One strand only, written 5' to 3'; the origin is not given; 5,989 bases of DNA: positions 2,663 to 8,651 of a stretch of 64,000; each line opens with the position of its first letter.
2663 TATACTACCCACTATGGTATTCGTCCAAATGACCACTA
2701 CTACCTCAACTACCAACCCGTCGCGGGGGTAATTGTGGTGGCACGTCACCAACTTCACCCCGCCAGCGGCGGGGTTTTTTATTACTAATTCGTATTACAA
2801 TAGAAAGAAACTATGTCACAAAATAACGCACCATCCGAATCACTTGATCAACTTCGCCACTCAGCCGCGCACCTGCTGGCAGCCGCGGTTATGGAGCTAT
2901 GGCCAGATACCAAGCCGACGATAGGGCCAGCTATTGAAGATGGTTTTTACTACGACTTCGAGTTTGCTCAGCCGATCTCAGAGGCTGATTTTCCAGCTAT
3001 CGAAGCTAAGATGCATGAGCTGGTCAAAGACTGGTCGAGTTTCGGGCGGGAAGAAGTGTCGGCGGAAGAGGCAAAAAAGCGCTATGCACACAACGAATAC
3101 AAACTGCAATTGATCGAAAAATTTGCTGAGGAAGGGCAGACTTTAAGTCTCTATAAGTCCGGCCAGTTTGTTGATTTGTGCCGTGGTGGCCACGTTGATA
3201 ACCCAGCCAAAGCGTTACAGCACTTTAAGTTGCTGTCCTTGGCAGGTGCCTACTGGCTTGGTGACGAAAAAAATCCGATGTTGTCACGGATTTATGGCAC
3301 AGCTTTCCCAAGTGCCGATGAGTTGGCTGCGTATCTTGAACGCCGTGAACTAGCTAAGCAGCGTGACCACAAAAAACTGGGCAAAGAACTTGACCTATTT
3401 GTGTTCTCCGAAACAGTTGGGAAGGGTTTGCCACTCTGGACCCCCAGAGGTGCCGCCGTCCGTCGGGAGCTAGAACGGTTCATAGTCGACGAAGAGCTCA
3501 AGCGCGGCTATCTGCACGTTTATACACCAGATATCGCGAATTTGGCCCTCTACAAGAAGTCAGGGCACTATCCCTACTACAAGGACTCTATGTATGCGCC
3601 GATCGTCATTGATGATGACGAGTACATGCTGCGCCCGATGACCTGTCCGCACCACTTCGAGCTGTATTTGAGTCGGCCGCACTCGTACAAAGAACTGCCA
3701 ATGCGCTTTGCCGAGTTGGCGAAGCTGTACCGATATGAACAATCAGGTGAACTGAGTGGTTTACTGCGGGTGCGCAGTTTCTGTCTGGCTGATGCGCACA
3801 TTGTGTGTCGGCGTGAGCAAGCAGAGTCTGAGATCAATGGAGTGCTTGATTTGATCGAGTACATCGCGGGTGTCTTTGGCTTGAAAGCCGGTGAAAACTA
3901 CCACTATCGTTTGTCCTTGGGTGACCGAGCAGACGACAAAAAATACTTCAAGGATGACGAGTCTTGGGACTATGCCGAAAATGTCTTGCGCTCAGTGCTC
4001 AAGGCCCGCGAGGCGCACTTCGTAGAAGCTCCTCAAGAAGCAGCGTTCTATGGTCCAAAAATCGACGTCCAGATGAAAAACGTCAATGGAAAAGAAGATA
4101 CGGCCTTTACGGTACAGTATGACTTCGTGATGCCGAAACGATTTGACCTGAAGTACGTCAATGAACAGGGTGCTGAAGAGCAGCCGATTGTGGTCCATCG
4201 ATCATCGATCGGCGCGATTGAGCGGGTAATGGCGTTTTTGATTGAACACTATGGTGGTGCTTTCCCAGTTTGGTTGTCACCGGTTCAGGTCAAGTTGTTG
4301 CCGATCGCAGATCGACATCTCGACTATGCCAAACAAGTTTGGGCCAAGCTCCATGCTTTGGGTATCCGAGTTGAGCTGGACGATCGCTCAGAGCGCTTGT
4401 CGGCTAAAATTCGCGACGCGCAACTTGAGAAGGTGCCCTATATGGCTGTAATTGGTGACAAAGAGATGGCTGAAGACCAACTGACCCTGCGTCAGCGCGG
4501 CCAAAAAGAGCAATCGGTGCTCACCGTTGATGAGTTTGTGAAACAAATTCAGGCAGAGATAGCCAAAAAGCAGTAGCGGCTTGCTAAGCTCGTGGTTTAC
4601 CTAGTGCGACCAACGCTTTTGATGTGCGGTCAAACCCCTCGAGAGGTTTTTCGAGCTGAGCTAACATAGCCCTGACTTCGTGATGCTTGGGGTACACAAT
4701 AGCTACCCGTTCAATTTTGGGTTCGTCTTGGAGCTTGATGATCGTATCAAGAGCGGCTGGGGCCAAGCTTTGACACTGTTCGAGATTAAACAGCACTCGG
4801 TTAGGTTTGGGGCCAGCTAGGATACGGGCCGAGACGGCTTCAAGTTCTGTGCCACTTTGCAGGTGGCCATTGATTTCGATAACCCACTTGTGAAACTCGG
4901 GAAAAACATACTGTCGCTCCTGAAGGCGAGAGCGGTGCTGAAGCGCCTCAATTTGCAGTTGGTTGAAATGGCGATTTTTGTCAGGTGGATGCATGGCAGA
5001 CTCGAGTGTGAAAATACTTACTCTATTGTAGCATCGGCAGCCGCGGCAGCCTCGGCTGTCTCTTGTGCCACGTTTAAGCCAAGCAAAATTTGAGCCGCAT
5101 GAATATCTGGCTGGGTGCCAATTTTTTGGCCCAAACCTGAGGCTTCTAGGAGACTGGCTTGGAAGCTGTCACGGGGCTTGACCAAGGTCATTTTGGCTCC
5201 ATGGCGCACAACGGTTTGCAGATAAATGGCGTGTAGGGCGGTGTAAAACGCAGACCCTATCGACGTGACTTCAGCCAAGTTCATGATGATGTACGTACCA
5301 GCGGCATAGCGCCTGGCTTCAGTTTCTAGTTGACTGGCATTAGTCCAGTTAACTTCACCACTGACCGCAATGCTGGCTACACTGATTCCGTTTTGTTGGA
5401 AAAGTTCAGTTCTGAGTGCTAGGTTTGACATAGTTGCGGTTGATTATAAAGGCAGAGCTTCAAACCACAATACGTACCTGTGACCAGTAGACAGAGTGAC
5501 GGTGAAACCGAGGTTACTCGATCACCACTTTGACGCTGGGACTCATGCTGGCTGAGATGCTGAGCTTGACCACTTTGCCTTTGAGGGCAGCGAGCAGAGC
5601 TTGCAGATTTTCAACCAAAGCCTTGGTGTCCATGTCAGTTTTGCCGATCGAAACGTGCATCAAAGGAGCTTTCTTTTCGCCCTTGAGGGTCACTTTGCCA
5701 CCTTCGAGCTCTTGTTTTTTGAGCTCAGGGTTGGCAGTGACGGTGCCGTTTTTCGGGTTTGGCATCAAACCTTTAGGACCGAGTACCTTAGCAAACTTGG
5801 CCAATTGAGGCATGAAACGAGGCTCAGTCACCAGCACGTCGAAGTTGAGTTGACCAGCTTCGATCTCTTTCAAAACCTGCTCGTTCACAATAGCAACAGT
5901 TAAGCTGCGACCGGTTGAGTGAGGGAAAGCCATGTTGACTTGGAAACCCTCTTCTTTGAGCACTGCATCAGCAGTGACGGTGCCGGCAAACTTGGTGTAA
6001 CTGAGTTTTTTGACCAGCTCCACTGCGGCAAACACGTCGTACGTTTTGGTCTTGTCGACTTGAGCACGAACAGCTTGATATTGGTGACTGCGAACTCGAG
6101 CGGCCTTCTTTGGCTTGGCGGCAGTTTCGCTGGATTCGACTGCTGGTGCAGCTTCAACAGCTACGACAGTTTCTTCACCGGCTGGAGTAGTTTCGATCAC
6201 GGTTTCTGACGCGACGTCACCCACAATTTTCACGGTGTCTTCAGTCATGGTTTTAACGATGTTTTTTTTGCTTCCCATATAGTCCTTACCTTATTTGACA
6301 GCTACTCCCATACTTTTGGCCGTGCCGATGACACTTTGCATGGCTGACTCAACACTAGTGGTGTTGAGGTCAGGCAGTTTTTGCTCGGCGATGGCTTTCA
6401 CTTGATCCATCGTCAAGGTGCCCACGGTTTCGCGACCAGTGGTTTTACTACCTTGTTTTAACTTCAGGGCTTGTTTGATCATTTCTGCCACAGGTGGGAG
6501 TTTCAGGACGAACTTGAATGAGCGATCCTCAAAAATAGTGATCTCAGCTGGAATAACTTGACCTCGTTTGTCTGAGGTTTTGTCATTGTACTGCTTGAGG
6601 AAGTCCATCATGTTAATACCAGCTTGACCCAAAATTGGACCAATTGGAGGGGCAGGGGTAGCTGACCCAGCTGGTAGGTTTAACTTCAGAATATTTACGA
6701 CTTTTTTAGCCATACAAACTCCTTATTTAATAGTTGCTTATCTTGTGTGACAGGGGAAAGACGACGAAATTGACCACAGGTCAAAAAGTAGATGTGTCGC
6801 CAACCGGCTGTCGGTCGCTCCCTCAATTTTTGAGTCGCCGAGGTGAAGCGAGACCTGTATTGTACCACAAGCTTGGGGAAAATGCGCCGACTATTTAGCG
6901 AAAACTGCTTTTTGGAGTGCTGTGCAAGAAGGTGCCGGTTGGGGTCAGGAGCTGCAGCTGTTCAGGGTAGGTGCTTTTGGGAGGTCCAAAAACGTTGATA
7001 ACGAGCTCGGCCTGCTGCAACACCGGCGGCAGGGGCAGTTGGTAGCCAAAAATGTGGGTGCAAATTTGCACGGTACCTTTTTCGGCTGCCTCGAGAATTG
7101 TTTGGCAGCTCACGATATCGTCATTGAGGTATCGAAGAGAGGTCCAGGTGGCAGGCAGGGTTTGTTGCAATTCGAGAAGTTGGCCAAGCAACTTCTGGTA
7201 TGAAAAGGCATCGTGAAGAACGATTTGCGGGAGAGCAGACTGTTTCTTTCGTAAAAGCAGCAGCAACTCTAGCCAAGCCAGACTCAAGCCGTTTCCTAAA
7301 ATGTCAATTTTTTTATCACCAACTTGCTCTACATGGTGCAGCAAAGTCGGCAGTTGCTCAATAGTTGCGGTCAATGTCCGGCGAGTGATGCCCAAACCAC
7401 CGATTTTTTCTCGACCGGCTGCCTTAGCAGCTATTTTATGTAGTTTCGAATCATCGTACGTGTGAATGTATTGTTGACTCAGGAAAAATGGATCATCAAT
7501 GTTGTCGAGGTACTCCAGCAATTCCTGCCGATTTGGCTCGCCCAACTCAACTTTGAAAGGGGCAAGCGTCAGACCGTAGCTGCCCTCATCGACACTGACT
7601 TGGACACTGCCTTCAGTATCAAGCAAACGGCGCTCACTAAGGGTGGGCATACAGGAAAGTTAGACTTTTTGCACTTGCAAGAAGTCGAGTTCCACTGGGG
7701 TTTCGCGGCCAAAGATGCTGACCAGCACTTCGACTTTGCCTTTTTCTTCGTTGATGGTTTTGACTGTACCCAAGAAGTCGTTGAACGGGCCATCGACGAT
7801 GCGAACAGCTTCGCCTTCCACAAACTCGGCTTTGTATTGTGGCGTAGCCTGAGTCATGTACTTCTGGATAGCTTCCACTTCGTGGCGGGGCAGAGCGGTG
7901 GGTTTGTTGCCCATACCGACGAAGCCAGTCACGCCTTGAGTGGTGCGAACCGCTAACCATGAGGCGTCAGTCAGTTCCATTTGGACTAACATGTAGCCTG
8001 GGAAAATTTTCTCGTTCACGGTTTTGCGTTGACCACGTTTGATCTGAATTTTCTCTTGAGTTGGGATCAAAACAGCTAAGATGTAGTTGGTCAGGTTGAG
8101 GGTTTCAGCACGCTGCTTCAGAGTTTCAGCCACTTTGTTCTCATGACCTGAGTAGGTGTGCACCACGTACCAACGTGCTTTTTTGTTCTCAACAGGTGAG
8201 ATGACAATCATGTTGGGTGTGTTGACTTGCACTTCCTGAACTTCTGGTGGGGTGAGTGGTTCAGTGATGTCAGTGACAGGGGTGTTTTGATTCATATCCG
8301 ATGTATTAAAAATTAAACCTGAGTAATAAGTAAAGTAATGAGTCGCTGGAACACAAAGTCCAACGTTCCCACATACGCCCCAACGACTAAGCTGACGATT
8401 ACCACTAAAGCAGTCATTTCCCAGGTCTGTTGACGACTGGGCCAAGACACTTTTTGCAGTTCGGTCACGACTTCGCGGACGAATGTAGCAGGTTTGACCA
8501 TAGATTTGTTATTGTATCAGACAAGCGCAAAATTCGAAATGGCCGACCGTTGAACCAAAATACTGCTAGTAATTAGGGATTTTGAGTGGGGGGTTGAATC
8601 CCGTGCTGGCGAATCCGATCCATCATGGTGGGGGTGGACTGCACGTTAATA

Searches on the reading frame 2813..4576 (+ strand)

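Call 84: search_protein_families(library=pfam, proteins=[window:2813-4576:+], max_evalue=0.001)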
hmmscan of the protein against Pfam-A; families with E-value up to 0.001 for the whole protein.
window:2813-4576:+ (587 aa): 3 families
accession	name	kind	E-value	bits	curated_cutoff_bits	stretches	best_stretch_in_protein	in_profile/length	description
PF00587.30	tRNA-synt_2b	-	8.3e-34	117.6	29.3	1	268-480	8-179/179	tRNA synthetase class II core domain (G, H, P, S and T)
PF03129.25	HGTP_anticodon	-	1.2e-24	86.8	21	1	492-581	1-93/94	Anticodon binding domain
PF07973.19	tRNA_SAD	-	1.3e-08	35.1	24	1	112-161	2-44/44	Threonyl and Alanyl tRNA synthetase second additional domain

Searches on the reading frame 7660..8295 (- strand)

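Call 84: search_protein_families(library=pfam, proteins=[window:7660-8295:-], max_evalue=0.001)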
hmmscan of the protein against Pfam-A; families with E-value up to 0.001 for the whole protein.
window:7660-8295:- (211 aa): 2 families
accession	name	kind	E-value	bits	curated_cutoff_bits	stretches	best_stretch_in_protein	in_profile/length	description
PF02357.24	NusG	-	7.2e-29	100.6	22.2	1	41-143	2-92/93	Transcription termination factor nusG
PF00467.35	KOW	-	4.6e-05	23.5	22.3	1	161-190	2-31/32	KOW motif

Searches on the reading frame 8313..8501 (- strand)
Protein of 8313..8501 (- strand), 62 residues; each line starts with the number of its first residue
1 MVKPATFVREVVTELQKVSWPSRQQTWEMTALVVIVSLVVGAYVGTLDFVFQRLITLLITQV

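Call 84: search_protein_families(library=pfam, proteins=[window:8313-8501:-], max_evalue=0.001)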
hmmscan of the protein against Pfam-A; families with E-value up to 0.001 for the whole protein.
window:8313-8501:- (62 aa): 1 family
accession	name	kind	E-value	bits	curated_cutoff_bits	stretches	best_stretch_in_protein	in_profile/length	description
PF00584.25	SecE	-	9.9e-19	67.5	22.7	1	6-59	2-55/55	SecE/Sec61-gamma subunits of protein translocation complex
